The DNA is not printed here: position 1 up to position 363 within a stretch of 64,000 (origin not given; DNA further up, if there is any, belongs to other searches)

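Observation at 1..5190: Candidate integrated accessory/defence module next to gap: AlpA-like HTH, PD-(D/E)xK-like protein and a 1208-aa HTH protein, flanked by an 11-bp direct repeat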

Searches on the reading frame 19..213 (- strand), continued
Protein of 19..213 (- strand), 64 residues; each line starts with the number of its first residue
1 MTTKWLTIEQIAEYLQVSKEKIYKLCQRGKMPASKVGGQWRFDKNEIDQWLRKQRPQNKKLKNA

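Call 90: find_encoding_contigs(protein=P0280, flank=10000, max_places=3)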
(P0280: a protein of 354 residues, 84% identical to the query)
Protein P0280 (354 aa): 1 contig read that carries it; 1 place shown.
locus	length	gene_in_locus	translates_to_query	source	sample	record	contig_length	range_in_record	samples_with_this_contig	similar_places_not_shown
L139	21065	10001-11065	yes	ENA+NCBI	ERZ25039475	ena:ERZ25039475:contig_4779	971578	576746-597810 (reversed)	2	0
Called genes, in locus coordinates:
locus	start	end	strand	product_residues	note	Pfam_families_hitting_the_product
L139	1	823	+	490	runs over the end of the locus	-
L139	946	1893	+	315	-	-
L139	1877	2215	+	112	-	-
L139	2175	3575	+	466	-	-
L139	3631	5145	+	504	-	PF22359:Big-like (faint), PF02368:Big_2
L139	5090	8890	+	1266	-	PF02368:Big_2, PF07700:HNOB (faint), PF22359:Big-like (faint), PF26918:Ig_Eae (faint), PF28349:HSF2BP_C (faint), PF02368:Big_2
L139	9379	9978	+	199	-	-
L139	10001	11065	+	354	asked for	PF13872:AAA_34 (weak), PF00176:SNF2-rel_dom, PF00270:DEAD, PF04851:ResIII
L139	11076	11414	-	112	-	-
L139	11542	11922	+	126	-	PF17761:DUF1016_N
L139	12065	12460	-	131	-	-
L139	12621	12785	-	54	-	-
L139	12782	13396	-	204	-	PF19446:DUF5984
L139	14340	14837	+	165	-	-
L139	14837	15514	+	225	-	-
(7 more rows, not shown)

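Call 91: search_dna_similar(query=L001:248-970:+, collection=plasmids, mode=protein, max_rows=12)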
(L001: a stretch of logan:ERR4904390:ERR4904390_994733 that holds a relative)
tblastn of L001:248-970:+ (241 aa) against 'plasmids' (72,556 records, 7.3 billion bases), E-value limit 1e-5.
Records with a match: 909; places in all: 981; records where one place covers at least 80% of the query: 307.
Best place of each record, by identity: 60-80% 7; <60% 902.
By first word of the organism name: Klebsiella 64; Streptomyces 63; Escherichia 41; Bradyrhizobium 38; Piscirickettsia 35; Nostoc 31; Pseudosulfitobacter 30; Bacillus 28; Thermus 27; Rhodococcus 27; and 190 more.
By predicted mobility (MOB-suite, as given by PLSDB): non-mobilizable 548; conjugative 224; mobilizable 137.
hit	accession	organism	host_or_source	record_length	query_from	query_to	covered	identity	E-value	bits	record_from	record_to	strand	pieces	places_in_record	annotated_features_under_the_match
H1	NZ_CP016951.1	Cupriavidus taiwanensis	Mimosa,single cell,nodules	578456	12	239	95%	68.9%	2e-100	327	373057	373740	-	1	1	SNF2-related protein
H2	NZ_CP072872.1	Rhizobium sp. NLR16a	lentil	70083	12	241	95%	68.3%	5e-100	325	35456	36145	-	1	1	SNF2-related protein | helix-turn-helix domain-containing protein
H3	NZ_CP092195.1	Deinococcus sp. KNUC1210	Setaria viridis,cell ...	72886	2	241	100%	63.3%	1e-98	321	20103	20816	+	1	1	SNF2-related protein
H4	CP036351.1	Planctomycetes bacterium K2D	-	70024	13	238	94%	63.4%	7e-95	310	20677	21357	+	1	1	rapA: RNA polymerase-associated protein RapA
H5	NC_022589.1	Providencia rettgeri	-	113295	7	236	95%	58.1%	4e-86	285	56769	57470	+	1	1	helix-turn-helix domain-containing protein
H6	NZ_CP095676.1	Providencia stuartii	Homo sapiens,Pure culture one microbial ...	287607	7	236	95%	58.1%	8e-86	285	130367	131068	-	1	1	helix-turn-helix domain-containing protein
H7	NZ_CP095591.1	Providencia stuartii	Homo sapiens,Pure culture one microbial ...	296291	7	236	95%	58.1%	8e-86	285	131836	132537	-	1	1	helix-turn-helix domain-containing protein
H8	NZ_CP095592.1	Providencia stuartii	Homo sapiens,Pure culture one microbial ...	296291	7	236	95%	58.1%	8e-86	285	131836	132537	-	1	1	helix-turn-helix domain-containing protein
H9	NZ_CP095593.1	Providencia stuartii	Homo sapiens,Pure culture one microbial ...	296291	7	236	95%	58.1%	8e-86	285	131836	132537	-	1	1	helix-turn-helix domain-containing protein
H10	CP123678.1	Salmonella enterica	animal-swine-market swine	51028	7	236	95%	57.7%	2e-85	283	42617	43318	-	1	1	SNF2-related protein | helix-turn-helix domain-containing protein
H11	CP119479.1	Salmonella enterica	Product-Raw-Ground, Comminuted or ...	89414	7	236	95%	57.7%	2e-85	283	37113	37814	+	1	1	SNF2-related protein | helix-turn-helix domain-containing protein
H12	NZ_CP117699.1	Salmonella enterica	Homo sapiens,tissue sample,leg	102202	7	236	95%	57.7%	2e-85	283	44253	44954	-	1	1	SNF2-related protein | helix-turn-helix domain-containing protein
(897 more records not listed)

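Call 92: get_annotated_region(hit=H2, flank=14000)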
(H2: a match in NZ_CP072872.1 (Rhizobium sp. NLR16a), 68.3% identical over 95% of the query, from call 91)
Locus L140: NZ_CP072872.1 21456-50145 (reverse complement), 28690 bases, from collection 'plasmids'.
description: Rhizobium sp. NLR16a plasmid p7, complete sequence
organism: Rhizobium sp. NLR16a (NCBI taxid 2731112)
taxonomy: Bacteria; Pseudomonadota; Alphaproteobacteria; Hyphomicrobiales; Rhizobiaceae; Rhizobium; Rhizobium sp. NLR16a
host: -; source: lentil; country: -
typing (MOB-suite, as given by PLSDB): conjugative; relaxase MOBP; mating-pair formation MPF_T
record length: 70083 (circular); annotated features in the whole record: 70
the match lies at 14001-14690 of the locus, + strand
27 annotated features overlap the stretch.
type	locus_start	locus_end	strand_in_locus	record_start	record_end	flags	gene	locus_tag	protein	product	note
CDS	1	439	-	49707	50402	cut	-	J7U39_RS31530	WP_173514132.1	type IV secretion system protein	-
CDS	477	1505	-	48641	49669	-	-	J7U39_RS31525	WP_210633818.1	type IV secretion system protein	-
CDS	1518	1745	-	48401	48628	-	-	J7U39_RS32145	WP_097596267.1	hypothetical protein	-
CDS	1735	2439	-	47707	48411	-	-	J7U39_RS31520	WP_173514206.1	type IV secretion system protein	-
CDS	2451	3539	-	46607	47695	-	-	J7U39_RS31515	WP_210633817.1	lytic transglycosylase domain-containing protein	-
CDS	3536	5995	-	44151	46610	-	-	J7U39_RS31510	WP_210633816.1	VirB4 family type IV secretion/conjugal transfer ATPase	-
CDS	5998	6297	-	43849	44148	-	-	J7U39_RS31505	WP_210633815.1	VirB3 family type IV secretion system protein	-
CDS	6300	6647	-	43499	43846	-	-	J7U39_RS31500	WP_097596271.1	TrbC/VirB2 family protein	-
CDS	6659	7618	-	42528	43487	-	-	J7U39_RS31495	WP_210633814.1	lytic transglycosylase domain-containing protein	-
CDS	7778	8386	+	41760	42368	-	-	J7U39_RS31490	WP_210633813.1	hypothetical protein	-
CDS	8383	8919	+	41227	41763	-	-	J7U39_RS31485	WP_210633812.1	thermonuclease family protein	-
CDS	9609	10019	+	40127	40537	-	-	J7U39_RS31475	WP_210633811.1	hypothetical protein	-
CDS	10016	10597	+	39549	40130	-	-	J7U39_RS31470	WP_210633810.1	hypothetical protein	-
CDS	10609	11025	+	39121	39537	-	-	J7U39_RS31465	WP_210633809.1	hypothetical protein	-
CDS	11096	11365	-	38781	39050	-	-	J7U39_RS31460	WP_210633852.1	hypothetical protein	-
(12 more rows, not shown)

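Call 94: get_annotated_region(hit=H10, flank=12000)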
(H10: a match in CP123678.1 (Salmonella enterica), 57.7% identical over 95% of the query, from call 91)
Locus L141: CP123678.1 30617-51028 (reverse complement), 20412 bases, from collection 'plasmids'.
description: Salmonella enterica subsp. enterica serovar 4,[5],12:i:- strain FSIS11922684 plasmid pFSIS11922684-2
organism: Salmonella enterica (NCBI taxid 440524)
taxonomy: Bacteria; Pseudomonadota; Gammaproteobacteria; Enterobacterales; Enterobacteriaceae; Salmonella; Salmonella enterica
host: -; source: animal-swine-market swine; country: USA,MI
typing (MOB-suite, as given by PLSDB): non-mobilizable; replicon IncFIB
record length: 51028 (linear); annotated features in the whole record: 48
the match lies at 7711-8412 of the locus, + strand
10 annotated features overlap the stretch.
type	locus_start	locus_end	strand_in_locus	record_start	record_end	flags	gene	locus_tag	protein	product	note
CDS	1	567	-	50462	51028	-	-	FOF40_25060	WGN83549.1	AAA family ATPase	-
CDS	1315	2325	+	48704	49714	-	-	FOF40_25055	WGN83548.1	RepB family plasmid replication initiator protein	-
CDS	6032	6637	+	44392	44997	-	-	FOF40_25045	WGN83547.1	recombinase family protein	-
CDS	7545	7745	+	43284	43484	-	-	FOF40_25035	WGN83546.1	helix-turn-helix domain-containing protein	-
CDS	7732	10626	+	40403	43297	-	-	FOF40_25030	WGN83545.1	SNF2-related protein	-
CDS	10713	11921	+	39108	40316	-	-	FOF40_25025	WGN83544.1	IS256 family transposase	-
CDS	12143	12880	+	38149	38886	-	-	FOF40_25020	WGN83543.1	Abi family protein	-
CDS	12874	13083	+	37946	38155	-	-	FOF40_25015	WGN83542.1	hypothetical protein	-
CDS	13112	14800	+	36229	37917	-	-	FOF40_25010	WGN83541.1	site-specific DNA-methyltransferase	-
CDS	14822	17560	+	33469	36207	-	-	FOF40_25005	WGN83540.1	DEAD/DEAH box helicase family protein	-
